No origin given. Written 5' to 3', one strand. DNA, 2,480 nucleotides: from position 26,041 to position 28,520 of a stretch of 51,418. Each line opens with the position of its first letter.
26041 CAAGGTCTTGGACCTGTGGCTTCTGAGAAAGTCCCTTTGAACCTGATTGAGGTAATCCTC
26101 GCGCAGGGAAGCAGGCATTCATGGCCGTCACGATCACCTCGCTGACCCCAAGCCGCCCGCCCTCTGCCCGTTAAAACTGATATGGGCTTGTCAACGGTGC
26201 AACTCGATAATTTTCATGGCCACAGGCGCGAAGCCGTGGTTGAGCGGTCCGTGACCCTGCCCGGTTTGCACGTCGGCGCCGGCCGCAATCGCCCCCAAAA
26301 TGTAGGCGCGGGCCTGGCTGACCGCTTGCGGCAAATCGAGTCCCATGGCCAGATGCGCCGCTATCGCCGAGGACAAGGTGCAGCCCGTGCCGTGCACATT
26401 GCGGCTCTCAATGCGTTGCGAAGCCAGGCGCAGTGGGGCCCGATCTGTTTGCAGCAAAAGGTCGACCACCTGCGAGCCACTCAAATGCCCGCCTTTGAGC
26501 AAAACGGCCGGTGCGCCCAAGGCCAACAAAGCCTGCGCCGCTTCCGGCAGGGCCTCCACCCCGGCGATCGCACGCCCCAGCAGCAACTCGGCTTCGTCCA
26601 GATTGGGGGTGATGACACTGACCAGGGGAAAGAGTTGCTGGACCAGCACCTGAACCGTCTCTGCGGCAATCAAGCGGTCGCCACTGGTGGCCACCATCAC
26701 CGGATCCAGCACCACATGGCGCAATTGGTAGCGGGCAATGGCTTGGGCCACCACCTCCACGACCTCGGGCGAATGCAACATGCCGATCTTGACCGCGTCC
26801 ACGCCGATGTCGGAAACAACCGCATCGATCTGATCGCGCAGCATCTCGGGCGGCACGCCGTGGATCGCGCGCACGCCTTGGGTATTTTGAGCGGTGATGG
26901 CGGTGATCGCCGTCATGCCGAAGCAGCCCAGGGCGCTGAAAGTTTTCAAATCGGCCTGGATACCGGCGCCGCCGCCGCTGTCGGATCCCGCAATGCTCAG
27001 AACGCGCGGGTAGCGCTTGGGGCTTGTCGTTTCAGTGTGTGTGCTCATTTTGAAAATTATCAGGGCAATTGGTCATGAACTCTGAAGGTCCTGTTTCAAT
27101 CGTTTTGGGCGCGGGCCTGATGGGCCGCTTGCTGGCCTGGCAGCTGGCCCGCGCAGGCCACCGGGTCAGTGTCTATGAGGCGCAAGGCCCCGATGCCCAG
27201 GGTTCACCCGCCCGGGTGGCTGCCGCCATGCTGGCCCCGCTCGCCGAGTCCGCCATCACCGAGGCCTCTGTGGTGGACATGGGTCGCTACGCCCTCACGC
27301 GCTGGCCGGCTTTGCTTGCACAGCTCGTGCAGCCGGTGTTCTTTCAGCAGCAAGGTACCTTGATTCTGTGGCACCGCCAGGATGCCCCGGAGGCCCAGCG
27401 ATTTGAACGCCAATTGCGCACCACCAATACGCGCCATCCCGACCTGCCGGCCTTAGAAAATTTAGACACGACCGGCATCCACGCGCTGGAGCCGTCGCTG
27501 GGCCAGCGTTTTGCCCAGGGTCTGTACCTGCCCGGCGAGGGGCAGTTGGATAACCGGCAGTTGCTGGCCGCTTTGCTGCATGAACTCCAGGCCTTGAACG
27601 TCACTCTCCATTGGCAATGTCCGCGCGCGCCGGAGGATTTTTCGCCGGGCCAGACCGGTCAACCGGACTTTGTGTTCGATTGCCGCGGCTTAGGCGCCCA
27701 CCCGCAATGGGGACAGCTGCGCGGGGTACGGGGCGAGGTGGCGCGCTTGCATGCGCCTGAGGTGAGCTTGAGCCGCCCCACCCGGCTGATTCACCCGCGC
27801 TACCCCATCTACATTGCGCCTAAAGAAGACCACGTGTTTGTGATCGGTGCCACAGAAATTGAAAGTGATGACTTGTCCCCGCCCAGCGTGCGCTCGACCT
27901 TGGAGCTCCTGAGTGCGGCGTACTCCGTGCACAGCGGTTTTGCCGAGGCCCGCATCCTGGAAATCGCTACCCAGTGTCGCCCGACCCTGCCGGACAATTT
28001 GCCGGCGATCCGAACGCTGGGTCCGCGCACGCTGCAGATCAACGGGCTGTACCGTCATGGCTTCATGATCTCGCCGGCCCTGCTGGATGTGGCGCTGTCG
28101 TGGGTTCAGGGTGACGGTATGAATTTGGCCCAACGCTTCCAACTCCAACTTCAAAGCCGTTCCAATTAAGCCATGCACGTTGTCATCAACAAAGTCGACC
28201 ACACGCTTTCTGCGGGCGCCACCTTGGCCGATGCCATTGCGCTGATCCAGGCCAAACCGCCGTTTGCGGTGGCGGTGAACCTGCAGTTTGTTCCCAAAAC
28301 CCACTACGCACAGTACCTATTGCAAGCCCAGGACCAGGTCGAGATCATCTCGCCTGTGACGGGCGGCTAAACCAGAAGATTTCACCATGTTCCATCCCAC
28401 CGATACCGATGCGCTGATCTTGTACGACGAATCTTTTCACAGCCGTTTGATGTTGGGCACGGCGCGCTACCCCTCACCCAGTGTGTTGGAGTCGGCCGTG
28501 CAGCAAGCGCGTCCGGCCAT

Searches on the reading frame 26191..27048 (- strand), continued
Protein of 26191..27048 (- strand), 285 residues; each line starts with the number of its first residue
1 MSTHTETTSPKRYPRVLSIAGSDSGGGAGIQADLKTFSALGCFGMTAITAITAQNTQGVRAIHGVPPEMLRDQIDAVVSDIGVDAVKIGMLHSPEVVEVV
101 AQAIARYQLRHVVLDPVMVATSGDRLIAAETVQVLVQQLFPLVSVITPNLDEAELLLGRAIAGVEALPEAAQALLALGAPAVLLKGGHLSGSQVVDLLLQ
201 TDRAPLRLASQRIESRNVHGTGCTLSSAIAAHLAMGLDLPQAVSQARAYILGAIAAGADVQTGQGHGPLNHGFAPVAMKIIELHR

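Call 49: find_encoding_contigs(protein=P0032, flank=3500, max_places=2)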
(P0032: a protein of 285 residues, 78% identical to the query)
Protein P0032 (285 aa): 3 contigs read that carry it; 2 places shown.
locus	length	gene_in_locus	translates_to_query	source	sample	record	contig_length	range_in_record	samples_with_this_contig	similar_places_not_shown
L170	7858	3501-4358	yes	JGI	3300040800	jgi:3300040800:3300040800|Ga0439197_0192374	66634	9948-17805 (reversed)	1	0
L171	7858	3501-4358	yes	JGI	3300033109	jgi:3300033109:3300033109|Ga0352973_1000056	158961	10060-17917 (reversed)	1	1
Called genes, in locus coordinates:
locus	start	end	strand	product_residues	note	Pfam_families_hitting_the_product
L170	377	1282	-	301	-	PF02581:TMP-TENI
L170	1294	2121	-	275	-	PF05690:ThiG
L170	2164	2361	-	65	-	PF02597:ThiS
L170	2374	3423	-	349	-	PF01266:DAO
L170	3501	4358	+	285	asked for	PF08543:Phos_pyr_kin, PF00294:PfkB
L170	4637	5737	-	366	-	PF00070:Pyr_redox (faint), PF03486:HI0933_like (faint), PF07992:Pyr_redox_2, PF13738:Pyr_redox_3, PF13434:Lys_Orn_oxgnase (weak)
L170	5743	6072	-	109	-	PF12797:Fer4_2 (faint), PF12837:Fer4_6 (faint), PF13237:Fer4_10 (faint), PF14697:Fer4_21 (faint), PF13183:Fer4_8 (faint), PF12838:Fer4_7 (weak), PF00037:Fer4 (weak), PF11953:DUF3470, +1 more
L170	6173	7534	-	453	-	PF00009:GTP_EFTU, PF22594:GTP-eEF1A_C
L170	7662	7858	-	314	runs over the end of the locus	PF01507:PAPS_reduct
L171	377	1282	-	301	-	PF02581:TMP-TENI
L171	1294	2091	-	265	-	PF05690:ThiG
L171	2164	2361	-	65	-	PF02597:ThiS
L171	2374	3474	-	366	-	PF01266:DAO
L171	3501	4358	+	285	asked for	PF08543:Phos_pyr_kin, PF00294:PfkB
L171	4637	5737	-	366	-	PF00070:Pyr_redox (faint), PF03486:HI0933_like (faint), PF07992:Pyr_redox_2, PF13738:Pyr_redox_3, PF13434:Lys_Orn_oxgnase (weak)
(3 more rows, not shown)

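Call 50: find_encoding_contigs(protein=P0035, flank=3500, max_places=2)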
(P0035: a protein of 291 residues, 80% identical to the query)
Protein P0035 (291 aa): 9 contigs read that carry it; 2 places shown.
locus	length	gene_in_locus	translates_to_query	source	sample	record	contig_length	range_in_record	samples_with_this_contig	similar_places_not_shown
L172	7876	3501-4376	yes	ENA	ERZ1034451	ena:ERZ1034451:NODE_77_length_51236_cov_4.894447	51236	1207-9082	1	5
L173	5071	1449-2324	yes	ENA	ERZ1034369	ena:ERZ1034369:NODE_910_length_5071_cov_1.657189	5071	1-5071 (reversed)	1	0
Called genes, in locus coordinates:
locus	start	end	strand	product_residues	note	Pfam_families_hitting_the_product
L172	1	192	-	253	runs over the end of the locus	PF03588:Leu_Phe_trans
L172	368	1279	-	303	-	PF02581:TMP-TENI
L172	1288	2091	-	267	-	PF05690:ThiG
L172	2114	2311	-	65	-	PF02597:ThiS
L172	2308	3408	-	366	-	PF01266:DAO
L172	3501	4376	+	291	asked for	PF08543:Phos_pyr_kin, PF00294:PfkB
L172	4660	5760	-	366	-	PF00070:Pyr_redox (faint), PF01266:DAO (faint), PF03486:HI0933_like (faint), PF07992:Pyr_redox_2, PF13738:Pyr_redox_3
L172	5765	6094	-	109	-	PF12797:Fer4_2 (faint), PF12837:Fer4_6 (faint), PF13237:Fer4_10 (faint), PF14697:Fer4_21 (faint), PF13183:Fer4_8 (faint), PF12838:Fer4_7 (weak), PF00037:Fer4 (weak), PF11953:DUF3470, +1 more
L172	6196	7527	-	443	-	PF00009:GTP_EFTU, PF22594:GTP-eEF1A_C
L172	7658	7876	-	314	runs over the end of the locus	PF01507:PAPS_reduct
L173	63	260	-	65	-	PF02597:ThiS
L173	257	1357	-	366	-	PF01266:DAO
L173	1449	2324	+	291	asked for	PF08543:Phos_pyr_kin, PF00294:PfkB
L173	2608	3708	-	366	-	PF00070:Pyr_redox (faint), PF03486:HI0933_like (faint), PF07992:Pyr_redox_2, PF13738:Pyr_redox_3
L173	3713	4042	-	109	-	PF12797:Fer4_2 (faint), PF12837:Fer4_6 (faint), PF13237:Fer4_10 (faint), PF14697:Fer4_21 (faint), PF13183:Fer4_8 (faint), PF12838:Fer4_7 (weak), PF00037:Fer4 (weak), PF11953:DUF3470, +2 more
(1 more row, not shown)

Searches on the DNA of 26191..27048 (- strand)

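Call 8: search_rna_families(sources=[L001, L002, L003, L004, L005, L006, L007, L008, L009, L010, L011, L012, L013, L014, L015, L016], threshold=gathering)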
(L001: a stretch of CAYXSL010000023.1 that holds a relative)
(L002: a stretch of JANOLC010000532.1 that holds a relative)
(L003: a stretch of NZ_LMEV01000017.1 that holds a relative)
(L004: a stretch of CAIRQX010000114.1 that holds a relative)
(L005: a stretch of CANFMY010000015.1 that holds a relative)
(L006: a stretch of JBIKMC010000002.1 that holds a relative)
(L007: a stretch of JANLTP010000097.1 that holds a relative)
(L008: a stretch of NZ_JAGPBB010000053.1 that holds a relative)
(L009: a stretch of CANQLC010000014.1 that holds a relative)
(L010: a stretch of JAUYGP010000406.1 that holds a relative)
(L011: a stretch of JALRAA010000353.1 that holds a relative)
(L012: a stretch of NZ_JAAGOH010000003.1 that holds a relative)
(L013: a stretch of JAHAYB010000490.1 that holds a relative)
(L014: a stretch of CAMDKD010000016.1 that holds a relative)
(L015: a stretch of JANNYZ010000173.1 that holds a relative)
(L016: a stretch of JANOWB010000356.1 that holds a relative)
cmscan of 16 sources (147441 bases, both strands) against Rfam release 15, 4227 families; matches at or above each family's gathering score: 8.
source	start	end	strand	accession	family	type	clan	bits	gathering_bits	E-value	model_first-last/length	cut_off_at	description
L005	1822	1894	-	RF00005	tRNA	Gene; tRNA;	CL00001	68.6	29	1.8e-12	1-71/71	no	tRNA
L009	5903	5975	-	RF00005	tRNA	Gene; tRNA;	CL00001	68.4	29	2e-12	1-71/71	no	tRNA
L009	5999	6071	-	RF00005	tRNA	Gene; tRNA;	CL00001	68.4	29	2e-12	1-71/71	no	tRNA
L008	3298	3393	+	RF00059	TPP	Cis-reg; riboswitch;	-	64.7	54.3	4.6e-10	1-105/105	no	TPP riboswitch aptamer (THI element)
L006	7216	7323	-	RF00059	TPP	Cis-reg; riboswitch;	-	57.8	54.3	2.3e-08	1-105/105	no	TPP riboswitch aptamer (THI element)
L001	8429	8533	-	RF00059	TPP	Cis-reg; riboswitch;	-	57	54.3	3.7e-08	1-105/105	no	TPP riboswitch aptamer (THI element)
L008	7240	7348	-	RF00059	TPP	Cis-reg; riboswitch;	-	55.1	54.3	1.1e-07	1-105/105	no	TPP riboswitch aptamer (THI element)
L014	7140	7243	-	RF00059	TPP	Cis-reg; riboswitch;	-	55.1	54.3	1.1e-07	1-105/105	no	TPP riboswitch aptamer (THI element)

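Call 9: search_rna_families(sources=[L017, L018, L019, L020, L021, L022, L023, L024, L025, L031, L026, L028, L033, L036, L037], threshold=gathering)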
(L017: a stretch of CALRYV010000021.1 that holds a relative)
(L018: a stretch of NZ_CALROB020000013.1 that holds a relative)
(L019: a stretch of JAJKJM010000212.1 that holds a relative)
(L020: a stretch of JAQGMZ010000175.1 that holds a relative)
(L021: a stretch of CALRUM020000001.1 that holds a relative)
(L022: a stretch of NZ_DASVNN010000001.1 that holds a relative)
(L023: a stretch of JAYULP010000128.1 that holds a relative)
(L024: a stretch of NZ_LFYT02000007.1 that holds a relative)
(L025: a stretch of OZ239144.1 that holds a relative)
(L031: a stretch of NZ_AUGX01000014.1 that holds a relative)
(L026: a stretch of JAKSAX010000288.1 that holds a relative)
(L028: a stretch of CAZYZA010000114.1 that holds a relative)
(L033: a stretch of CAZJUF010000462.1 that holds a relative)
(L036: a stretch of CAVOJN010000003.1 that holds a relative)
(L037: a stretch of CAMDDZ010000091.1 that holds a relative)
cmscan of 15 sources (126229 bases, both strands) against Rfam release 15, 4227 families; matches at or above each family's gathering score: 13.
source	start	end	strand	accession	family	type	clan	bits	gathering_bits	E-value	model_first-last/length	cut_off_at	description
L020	10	122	+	RF00001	5S_rRNA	Gene; rRNA;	CL00113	89.8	38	1.2e-17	1-120/120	no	5S ribosomal RNA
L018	3270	3342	+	RF00005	tRNA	Gene; tRNA;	CL00001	68.7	29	1.4e-12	1-71/71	no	tRNA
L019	4377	4449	-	RF00005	tRNA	Gene; tRNA;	CL00001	68.7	29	1.4e-12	1-71/71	no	tRNA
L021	4771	4843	-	RF00005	tRNA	Gene; tRNA;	CL00001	68.7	29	1.4e-12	1-71/71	no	tRNA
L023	4466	4538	+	RF00005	tRNA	Gene; tRNA;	CL00001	68.7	29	1.4e-12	1-71/71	no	tRNA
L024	9437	9509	+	RF00005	tRNA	Gene; tRNA;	CL00001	68.7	29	1.4e-12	1-71/71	no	tRNA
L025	4846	4951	+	RF00059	TPP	Cis-reg; riboswitch;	-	64.9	54.3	3.7e-10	1-105/105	no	TPP riboswitch aptamer (THI element)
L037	3456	3567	+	RF00059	TPP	Cis-reg; riboswitch;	-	64.2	54.3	5.4e-10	1-105/105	no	TPP riboswitch aptamer (THI element)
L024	3320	3422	+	RF00059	TPP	Cis-reg; riboswitch;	-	61.5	54.3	2.4e-09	1-105/105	no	TPP riboswitch aptamer (THI element)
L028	3397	3488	+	RF00059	TPP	Cis-reg; riboswitch;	-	57.5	54.3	2.3e-08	1-105/105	no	TPP riboswitch aptamer (THI element)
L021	7187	7285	-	RF00059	TPP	Cis-reg; riboswitch;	-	56.6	54.3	3.9e-08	1-105/105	no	TPP riboswitch aptamer (THI element)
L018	7182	7294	-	RF00059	TPP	Cis-reg; riboswitch;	-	55.4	54.3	7.8e-08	1-105/105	no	TPP riboswitch aptamer (THI element)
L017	2520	2613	+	RF00059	TPP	Cis-reg; riboswitch;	-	55.2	54.3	8.6e-08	1-105/105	no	TPP riboswitch aptamer (THI element)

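Call 24: search_rna_families(sources=[L081, L083, L084, L085, L086, L002, L004, L005, L007], threshold=evalue, max_evalue=0.1)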
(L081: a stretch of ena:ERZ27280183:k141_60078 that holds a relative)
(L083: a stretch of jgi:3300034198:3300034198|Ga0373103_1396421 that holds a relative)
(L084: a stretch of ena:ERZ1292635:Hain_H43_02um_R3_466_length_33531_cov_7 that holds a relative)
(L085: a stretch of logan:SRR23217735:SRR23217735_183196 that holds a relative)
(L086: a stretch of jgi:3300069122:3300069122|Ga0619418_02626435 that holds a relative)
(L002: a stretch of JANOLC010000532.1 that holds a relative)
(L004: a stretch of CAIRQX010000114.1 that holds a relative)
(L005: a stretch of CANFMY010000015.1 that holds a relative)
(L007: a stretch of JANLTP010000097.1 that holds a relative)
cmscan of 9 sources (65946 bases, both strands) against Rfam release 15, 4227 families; matches with E-value up to 0.1: 10.
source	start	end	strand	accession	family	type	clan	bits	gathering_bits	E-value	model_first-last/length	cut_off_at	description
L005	1822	1894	-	RF00005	tRNA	Gene; tRNA;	CL00001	68.6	29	8e-13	1-71/71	no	tRNA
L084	438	510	-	RF00005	tRNA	Gene; tRNA;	CL00001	68.4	29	8.8e-13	1-71/71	no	tRNA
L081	1017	1123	-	RF00059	TPP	Cis-reg; riboswitch;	-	56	54.3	2.8e-08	1-105/105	no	TPP riboswitch aptamer (THI element)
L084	4940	5046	-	RF00059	TPP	Cis-reg; riboswitch;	-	55.7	54.3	3.4e-08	1-105/105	no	TPP riboswitch aptamer (THI element)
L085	2470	2576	-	RF00059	TPP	Cis-reg; riboswitch;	-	55.7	54.3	3.4e-08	1-105/105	no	TPP riboswitch aptamer (THI element)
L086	4937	5047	-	RF00059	TPP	Cis-reg; riboswitch;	-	54.9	54.3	5.4e-08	1-105/105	no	TPP riboswitch aptamer (THI element)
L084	437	510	+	RF04354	Plastid-ycf2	Cis-reg;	-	32.8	65.7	0.0064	1-75/75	no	Plastid-ycf2 5UTR RNA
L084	5087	5166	-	RF00513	Trp_leader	Cis-reg; leader;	-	32.3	41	0.011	1-100/100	no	Tryptophan operon leader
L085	2617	2696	-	RF00513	Trp_leader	Cis-reg; leader;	-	32.3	41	0.011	1-100/100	no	Tryptophan operon leader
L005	1821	1894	+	RF04354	Plastid-ycf2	Cis-reg;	-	31.1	65.7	0.019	1-75/75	no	Plastid-ycf2 5UTR RNA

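Call 64: search_rna_families(sources=[L090, L093, L094, L099, L101, L102, L091, L010, L114], threshold=evalue, max_evalue=0.01)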
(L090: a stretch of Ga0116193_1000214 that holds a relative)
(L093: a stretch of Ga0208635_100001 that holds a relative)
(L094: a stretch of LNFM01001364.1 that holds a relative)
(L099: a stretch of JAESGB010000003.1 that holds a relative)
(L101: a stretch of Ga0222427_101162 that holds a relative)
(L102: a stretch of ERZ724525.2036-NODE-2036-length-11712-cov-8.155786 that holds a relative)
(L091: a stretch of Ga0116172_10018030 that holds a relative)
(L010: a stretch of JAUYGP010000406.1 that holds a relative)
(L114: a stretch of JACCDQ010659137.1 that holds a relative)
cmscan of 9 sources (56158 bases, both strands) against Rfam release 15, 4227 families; matches with E-value up to 0.01: 16.
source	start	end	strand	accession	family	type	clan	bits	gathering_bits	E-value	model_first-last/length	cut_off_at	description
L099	2828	2941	-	RF00059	TPP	Cis-reg; riboswitch;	-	71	54.3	4.9e-12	1-105/105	no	TPP riboswitch aptamer (THI element)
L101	2843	2945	-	RF00059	TPP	Cis-reg; riboswitch;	-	58.2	54.3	6.9e-09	1-105/105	no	TPP riboswitch aptamer (THI element)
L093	5249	5355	-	RF00059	TPP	Cis-reg; riboswitch;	-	54.9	54.3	4.4e-08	1-105/105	no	TPP riboswitch aptamer (THI element)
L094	5701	5805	-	RF00059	TPP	Cis-reg; riboswitch;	-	54.6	54.3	5.4e-08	1-105/105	no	TPP riboswitch aptamer (THI element)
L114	2723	2826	+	RF00059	TPP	Cis-reg; riboswitch;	-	50.7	54.3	4.8e-07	1-105/105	no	TPP riboswitch aptamer (THI element)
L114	2550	2677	-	RF00059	TPP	Cis-reg; riboswitch;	-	49.7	54.3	8.4e-07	1-105/105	no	TPP riboswitch aptamer (THI element)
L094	2811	2932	-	RF00059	TPP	Cis-reg; riboswitch;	-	46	54.3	7e-06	1-105/105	no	TPP riboswitch aptamer (THI element)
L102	2721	2857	-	RF00059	TPP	Cis-reg; riboswitch;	-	45.7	54.3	8.3e-06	1-105/105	no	TPP riboswitch aptamer (THI element)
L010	1288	1406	-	RF00059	TPP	Cis-reg; riboswitch;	-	45.1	54.3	1.2e-05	1-105/105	no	TPP riboswitch aptamer (THI element)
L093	2763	2877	-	RF00059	TPP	Cis-reg; riboswitch;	-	44.7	54.3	1.5e-05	1-105/105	no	TPP riboswitch aptamer (THI element)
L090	2812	2930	-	RF00059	TPP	Cis-reg; riboswitch;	-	43.8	54.3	2.4e-05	1-105/105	no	TPP riboswitch aptamer (THI element)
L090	6768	6855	-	RF00059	TPP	Cis-reg; riboswitch;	-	42.9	54.3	4.1e-05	17-105/105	5'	TPP riboswitch aptamer (THI element)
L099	5810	5901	-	RF00914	mir-674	Gene; miRNA;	-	39.6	93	0.00081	1-77/77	no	mir-674 microRNA precursor family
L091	1537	1686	-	RF00059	TPP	Cis-reg; riboswitch;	-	37.7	54.3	0.00076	1-105/105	no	TPP riboswitch aptamer (THI element)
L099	5809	5902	+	RF04087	MIR5565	Gene; miRNA;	-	34.9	80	0.00056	1-109/109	no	MIR5565 microRNA precursor family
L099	5805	5910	-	RF04087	MIR5565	Gene; miRNA;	-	34.4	80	0.00077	1-109/109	no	MIR5565 microRNA precursor family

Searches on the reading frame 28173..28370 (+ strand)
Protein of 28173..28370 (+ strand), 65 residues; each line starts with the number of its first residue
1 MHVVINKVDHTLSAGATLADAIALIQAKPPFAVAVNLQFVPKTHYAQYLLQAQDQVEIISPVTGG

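Call 4: search_protein_families(library=pfam, proteins=[window:28173-28370:+])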
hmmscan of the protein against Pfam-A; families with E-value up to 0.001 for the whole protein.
window:28173-28370:+ (65 aa): 1 family
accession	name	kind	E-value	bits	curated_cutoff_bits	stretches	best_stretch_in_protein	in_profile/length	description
PF02597.26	ThiS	-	1.2e-11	45.4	22.5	1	10-65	16-76/76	ThiS family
